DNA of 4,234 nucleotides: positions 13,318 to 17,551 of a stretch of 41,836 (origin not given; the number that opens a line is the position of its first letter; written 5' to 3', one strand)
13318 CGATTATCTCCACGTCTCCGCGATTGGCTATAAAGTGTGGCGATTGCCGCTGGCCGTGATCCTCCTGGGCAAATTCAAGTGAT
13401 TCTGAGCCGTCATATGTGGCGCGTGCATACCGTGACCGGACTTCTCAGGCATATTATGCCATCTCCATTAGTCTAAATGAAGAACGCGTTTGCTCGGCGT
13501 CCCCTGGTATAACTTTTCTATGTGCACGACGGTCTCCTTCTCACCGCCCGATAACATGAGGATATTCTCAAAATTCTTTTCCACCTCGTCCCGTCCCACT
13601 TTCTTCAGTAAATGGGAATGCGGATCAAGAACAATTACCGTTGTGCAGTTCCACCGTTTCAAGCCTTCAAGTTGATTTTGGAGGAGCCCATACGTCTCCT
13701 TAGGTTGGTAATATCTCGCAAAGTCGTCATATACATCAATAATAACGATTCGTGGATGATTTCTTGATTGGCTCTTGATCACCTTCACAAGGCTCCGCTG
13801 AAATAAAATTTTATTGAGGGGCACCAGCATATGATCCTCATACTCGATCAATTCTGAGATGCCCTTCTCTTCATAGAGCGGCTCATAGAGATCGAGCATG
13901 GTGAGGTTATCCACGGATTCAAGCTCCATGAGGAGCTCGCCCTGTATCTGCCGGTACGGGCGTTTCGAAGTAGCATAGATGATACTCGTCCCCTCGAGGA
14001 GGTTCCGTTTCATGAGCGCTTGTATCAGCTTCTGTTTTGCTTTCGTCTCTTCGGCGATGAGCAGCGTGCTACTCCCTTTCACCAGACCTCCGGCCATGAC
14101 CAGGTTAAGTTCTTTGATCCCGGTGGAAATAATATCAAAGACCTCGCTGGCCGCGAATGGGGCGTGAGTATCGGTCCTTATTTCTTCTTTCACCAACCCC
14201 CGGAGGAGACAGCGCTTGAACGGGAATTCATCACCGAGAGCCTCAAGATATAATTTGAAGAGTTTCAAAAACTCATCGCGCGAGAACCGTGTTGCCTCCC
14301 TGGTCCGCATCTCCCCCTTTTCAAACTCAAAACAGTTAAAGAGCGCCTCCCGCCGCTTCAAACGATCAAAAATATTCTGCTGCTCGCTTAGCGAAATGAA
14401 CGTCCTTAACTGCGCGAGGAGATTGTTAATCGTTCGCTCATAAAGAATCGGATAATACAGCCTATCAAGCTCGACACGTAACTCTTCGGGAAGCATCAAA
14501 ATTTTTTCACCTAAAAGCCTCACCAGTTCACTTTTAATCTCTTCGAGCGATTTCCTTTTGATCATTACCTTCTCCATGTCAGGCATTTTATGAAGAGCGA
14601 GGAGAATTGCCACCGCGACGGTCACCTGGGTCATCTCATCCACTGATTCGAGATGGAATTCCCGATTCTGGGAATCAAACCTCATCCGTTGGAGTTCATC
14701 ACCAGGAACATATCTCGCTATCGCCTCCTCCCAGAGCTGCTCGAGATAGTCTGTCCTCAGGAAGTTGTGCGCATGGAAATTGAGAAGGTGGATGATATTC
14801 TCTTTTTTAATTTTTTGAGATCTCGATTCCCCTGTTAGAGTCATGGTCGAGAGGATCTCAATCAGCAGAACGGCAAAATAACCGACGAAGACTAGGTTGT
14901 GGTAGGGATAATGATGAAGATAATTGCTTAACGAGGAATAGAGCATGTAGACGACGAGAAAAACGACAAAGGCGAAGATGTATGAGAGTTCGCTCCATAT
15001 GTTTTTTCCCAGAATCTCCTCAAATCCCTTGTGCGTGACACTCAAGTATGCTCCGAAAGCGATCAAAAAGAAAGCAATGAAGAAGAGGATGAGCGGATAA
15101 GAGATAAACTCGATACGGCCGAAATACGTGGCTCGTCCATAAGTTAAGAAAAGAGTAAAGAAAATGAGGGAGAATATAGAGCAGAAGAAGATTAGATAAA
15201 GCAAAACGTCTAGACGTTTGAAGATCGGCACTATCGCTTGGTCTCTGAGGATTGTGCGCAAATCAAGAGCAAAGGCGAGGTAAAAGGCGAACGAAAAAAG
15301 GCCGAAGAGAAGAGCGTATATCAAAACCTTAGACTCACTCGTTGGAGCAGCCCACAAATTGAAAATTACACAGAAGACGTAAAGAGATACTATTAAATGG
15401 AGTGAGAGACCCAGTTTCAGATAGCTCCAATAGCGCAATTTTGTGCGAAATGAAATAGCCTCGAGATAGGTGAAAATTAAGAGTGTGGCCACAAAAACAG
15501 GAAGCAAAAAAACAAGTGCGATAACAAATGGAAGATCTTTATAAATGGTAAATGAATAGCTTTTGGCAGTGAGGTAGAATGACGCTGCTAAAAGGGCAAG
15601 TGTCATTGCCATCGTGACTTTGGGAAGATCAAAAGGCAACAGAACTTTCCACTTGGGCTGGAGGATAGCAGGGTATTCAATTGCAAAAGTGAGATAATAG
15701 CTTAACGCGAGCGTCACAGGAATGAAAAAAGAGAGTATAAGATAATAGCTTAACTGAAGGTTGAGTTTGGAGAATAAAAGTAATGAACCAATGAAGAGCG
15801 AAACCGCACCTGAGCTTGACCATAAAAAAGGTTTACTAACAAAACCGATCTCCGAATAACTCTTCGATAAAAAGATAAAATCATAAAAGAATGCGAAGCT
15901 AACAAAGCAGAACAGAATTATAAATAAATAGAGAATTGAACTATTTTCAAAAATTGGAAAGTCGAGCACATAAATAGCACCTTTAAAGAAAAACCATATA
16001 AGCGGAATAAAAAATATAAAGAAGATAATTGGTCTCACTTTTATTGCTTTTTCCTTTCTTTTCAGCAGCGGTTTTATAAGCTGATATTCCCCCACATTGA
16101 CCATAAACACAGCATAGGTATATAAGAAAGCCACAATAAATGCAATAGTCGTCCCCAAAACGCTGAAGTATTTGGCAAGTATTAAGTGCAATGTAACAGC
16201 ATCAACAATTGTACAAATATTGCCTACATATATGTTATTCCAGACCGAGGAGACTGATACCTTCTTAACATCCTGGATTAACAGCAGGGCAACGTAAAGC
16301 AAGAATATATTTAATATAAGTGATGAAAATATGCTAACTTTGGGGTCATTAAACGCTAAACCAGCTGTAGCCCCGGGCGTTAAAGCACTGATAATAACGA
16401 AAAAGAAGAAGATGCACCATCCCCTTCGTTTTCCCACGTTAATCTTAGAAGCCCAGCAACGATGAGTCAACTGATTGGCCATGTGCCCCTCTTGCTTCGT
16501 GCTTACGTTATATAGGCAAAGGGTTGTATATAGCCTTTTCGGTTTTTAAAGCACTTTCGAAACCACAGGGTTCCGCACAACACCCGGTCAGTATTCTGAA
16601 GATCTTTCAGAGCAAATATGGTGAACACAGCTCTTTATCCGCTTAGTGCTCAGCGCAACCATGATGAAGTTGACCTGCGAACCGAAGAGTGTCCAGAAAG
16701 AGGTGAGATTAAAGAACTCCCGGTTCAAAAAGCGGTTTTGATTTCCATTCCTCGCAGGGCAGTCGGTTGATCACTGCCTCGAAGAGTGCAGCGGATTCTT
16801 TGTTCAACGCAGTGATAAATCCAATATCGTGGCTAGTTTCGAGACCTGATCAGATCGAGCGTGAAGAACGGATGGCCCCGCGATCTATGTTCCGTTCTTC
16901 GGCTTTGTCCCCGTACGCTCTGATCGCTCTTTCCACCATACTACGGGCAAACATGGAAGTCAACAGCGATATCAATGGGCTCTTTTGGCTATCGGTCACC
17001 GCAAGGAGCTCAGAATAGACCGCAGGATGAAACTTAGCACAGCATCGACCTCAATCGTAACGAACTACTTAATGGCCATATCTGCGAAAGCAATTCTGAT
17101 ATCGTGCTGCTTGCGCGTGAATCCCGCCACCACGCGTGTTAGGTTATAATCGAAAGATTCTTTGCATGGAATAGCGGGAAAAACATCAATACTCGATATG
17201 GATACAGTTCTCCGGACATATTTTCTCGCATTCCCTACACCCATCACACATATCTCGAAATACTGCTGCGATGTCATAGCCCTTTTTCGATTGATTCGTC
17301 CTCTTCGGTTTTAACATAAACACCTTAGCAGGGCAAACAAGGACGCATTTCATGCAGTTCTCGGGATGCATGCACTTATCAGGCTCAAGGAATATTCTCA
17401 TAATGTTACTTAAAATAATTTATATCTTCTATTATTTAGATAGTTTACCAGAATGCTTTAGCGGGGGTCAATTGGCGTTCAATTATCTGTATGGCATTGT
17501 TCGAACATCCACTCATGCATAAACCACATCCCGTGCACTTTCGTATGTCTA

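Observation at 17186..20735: Low-GC operon: paired GGR-like flavoproteins (one diverged), a novel Cys-rich Fe-S protein and a ferredoxin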

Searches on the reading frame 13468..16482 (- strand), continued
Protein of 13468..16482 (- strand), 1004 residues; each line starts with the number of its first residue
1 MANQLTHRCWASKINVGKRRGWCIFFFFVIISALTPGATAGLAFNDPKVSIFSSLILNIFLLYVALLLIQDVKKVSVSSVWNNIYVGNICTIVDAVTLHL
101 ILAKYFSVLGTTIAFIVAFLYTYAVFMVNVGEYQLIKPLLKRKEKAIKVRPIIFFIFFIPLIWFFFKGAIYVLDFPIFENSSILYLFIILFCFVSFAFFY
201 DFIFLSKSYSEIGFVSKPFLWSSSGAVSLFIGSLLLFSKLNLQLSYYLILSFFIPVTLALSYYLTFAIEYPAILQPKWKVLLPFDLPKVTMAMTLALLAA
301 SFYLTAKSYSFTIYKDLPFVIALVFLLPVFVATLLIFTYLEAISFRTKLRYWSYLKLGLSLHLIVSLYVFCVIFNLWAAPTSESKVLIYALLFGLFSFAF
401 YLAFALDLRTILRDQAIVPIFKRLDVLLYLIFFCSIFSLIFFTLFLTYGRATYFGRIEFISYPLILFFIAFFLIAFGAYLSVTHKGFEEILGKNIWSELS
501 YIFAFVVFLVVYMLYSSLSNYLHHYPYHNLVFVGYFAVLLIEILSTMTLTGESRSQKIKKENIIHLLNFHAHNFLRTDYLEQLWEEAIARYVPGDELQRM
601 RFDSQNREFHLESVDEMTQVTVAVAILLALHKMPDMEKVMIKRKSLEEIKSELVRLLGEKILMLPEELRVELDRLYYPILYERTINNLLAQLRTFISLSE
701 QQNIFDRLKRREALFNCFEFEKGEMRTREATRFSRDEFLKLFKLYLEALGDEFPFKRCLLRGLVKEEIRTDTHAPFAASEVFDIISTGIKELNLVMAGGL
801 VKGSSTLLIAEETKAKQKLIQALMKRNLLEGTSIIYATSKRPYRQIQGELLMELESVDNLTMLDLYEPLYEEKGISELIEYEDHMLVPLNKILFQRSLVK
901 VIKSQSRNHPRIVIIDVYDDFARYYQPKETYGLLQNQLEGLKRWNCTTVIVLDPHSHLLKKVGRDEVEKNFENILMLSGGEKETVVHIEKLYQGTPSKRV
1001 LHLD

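Call 93: search_protein_families(library=ncbifam, proteins=[L077:7075-8472:+, L121:5044-5751:-], max_evalue=0.001)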
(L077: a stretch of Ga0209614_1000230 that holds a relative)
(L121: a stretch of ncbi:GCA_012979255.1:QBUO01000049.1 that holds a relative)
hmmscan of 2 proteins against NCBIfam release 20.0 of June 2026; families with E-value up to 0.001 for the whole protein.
L077:7075-8472:+ (466 aa): 24 families
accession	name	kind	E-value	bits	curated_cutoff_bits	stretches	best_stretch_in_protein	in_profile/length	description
TIGR02026.1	BchE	equivalog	1.8e-29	103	481.35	1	45-381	20-361/497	magnesium-protoporphyrin IX monomethyl ester anaerobic oxidative cyclase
NF050148.1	rSAM_ApyD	equivalog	1.6e-27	96.2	750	1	85-388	68-369/645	RiPP biosynthesis radical SAM protein ApyD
TIGR03471.1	HpnJ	equivalog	2.5e-26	92.6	577.6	1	104-387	81-367/472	hopanoid biosynthesis associated radical SAM protein HpnJ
TIGR04479.1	bcpD_PhpK_rSAM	subfamily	4.2e-25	88.1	600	1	47-376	72-400/504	PhpK family radical SAM P-methyltransferase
TIGR04072.2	rSAM_ladder_B12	equivalog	7.4e-23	80.9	360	1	97-376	75-340/443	lipid biosynthesis B12-binding/radical SAM protein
TIGR04014.1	B12_SAM_MJ_0865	equivalog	8.8e-22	77.5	360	1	108-389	57-340/434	methyl-coenzyme M reductase glutamine C-methyltransferase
TIGR04367.1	HpnR_B12_rSAM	equivalog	1.5e-19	69.9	650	1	59-359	34-327/490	hopanoid C-3 methylase HpnR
TIGR03975.1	rSAM_ocin_1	subfamily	1.6e-19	69.9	281.85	1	83-380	120-425/606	RiPP maturation radical SAM C-methyltransferase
NF038361.1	rSAM_Sden_1168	equivalog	2.4e-19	69.3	575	1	44-373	82-439/560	Sden_1168 family B12-binding radical SAM P-methyltransferase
TIGR04013.1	B12_SAM_MJ_1487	hypoth_equivalog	1e-18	67.4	251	1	105-265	57-199/382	TIGR04013 family B12-binding domain/radical SAM domain-containing protein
NF040546.1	rSAM_CUAEP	equivalog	2.1e-15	56.4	500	1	47-393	13-346/468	CUAEP/CCAEP-tail radical SAM (seleno)protein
TIGR04385.1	B12_rSAM_cofa1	equivalog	3.5e-14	52.9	450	1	115-380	93-359/438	B12 lower ligand biosynthesis radical SAM protein BzaD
NF033070.1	rSAM_AprD4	equivalog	6.7e-14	51.6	500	1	125-377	107-358/456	AprD4 family radical SAM diol-dehydratase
NF033712.0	B12_rSAM_KedN5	subfamily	1.1e-13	50.4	700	1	47-275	17-253/624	KedN5 family methylcobalamin-dependent radical SAM C-methyltransferase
TIGR04428.1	B12_rSAM_trp_MT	equivalog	3.5e-13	48.8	500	2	211-377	210-390/558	tryptophan 2-C-methyltransferase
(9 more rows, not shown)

L121:5044-5751:- (235 aa): 10 families
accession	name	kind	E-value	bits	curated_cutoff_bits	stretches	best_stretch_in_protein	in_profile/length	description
NF006799.0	PRK09302.1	equivalog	7.3e-37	127.1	408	1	2-228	11-239/515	circadian clock protein KaiC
TIGR03881.1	KaiC_arch_4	hypoth_equivalog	9.3e-29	100.7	247.8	1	2-218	1-218/231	KaiC domain-containing protein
TIGR03880.1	KaiC_arch_3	hypoth_equivalog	9.5e-27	94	249.45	1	8-233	2-223/224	KaiC domain-containing protein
TIGR03877.1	thermo_KaiC_1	hypoth_equivalog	9.8e-25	87.4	307.25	1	1-231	1-236/238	KaiC domain-containing protein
TIGR02655.1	circ_KaiC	equivalog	2.7e-20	72.5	546.25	1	3-229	2-230/484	circadian clock protein KaiC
NF052589.1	ArlH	equivalog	8.5e-09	35.5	215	1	9-155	7-148/229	archaellum protein ArlH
NF004723.0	PRK06067.1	subfamily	1.1e-08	34.9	194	1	4-155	16-160/243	flagellar accessory protein FlaH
TIGR00416.1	sms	equivalog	4e-08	32.4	403.05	1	2-93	74-150/454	DNA repair protein RadA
TIGR03878.1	thermo_KaiC_2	hypoth_equivalog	1.8e-05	24.2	232.2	1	14-172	28-182/259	KaiC domain-containing protein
NF006861.0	PRK09361.1-1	equivalog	2.5e-05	23.9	278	1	3-135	4-128/235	DNA repair and recombination protein RadB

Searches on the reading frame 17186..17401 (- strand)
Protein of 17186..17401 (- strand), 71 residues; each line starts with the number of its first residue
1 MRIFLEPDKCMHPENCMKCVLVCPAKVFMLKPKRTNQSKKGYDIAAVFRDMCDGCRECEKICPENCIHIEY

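Call 3: search_protein_families(library=pfam, proteins=[window:17186-17401:-], max_evalue=0.01)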
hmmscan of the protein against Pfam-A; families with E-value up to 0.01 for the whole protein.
window:17186-17401:- (71 aa): 11 families
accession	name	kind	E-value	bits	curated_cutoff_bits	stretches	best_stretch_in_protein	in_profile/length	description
PF12837.12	Fer4_6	-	2.9e-09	36.9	25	2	45-67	2-24/24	4Fe-4S binding domain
PF12838.12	Fer4_7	-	5.2e-09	36.9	27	1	15-66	4-52/52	4Fe-4S dicluster domain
PF00037.32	Fer4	-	1.4e-07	31.5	21.1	1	47-67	3-23/24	4Fe-4S binding domain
PF13187.11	Fer4_9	-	1.3e-06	28.8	27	1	15-67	4-52/52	4Fe-4S dicluster domain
PF13237.11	Fer4_10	-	3.9e-06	27.1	25.5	1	3-63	2-53/53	4Fe-4S dicluster domain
PF14697.11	Fer4_21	-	1.1e-05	25.9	35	1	6-68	4-58/59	4Fe-4S dicluster domain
PF12797.12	Fer4_2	-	1.5e-05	25.1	24.5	1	2-25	2-22/22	4Fe-4S binding domain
PF13484.11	Fer4_16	-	3.3e-05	25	30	1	14-65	3-66/66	4Fe-4S double cluster binding domain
PF12800.12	Fer4_4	-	9.4e-05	22.9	24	0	50-64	2-16/17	4Fe-4S binding domain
PF25160.1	LdpA_Fe-S-bd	-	0.00036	20.7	27.6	1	13-68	2-44/49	LdpA Fe-S cluster-binding domain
PF12798.12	Fer4_3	-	0.0019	19.3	27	0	52-65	1-14/15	4Fe-4S binding domain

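Call 4: search_protein_families(library=ncbifam, proteins=[window:17186-17401:-], max_evalue=0.01)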
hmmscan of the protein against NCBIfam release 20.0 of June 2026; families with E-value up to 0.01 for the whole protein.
window:17186-17401:- (71 aa): 41 families (the best 25 are shown)
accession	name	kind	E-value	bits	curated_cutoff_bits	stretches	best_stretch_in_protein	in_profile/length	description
NF007205.0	PRK09626.1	equivalog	3.1e-08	33.6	93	1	5-69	14-73/105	2-oxoglutarate-acceptor oxidoreductase subunit OorD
NF004545.0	PRK05888.3-1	equivalog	7.4e-08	32.2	229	1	2-69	60-125/154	NADH-quinone oxidoreductase subunit NuoI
NF042909.1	FMH_DH_FwdF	exception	1.3e-06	27.7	375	1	4-70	253-314/336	tungsten-dependent formylmethanofuran dehydrogenase subunit FwdF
TIGR01971.1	NuoI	subfamily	2.7e-06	27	113.05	1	8-69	42-100/121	NADH-quinone oxidoreductase, chain I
NF040864.1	HgcB_ferredoxin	equivalog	6.3e-06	26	99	1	5-69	11-63/93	mercury methylation ferredoxin HgcB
NF043039.1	HgcAB_like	equivalog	3.7e-05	23.5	285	0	48-70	298-320/350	HgcAB-like fusion protein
NF041836.1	rnfB_Methano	equivalog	9.1e-05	22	445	1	14-69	174-235/265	Rnf electron transport complex subunit RnfB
TIGR04395.1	cutC_activ_rSAM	equivalog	0.00012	21.5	360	1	3-69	49-105/309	choline TMA-lyase-activating enzyme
TIGR02060.1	aprB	equivalog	0.00015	21.7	135.65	1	1-69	1-64/132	adenylyl-sulfate reductase subunit beta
TIGR03048.1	PS_I_psaC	equivalog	0.0002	21.5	130.65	1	15-68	12-63/80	photosystem I iron-sulfur center protein PsaC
NF006221.0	PRK08348.1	subfamily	0.00024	20.8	124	1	3-69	39-94/136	NADH-plastoquinone oxidoreductase subunit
NF042987.1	OGOR_delta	exception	0.00025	21.1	125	1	14-70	34-88/89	2-oxoglutarate ferredoxin oxidoreductase subunit delta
NF005505.0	PRK07118.1-4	equivalog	0.00029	20.4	378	1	15-69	175-235/265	Fe-S cluster domain-containing protein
NF005506.0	PRK07118.1-5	equivalog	0.00029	20.3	388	1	6-70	168-236/279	Fe-S cluster domain-containing protein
NF048010.1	SfplDhtActHpsHDes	equivalog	0.00034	19.5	430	1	6-68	53-106/298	(2S)-3-sulfopropanediol dehydratase activating enzyme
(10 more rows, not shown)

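Call 91: search_protein_families(library=padloc, proteins=[window:17186-17401:-], max_evalue=0.01)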
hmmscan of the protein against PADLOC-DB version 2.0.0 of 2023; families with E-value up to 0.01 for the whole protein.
window:17186-17401:- (71 aa): 0 families
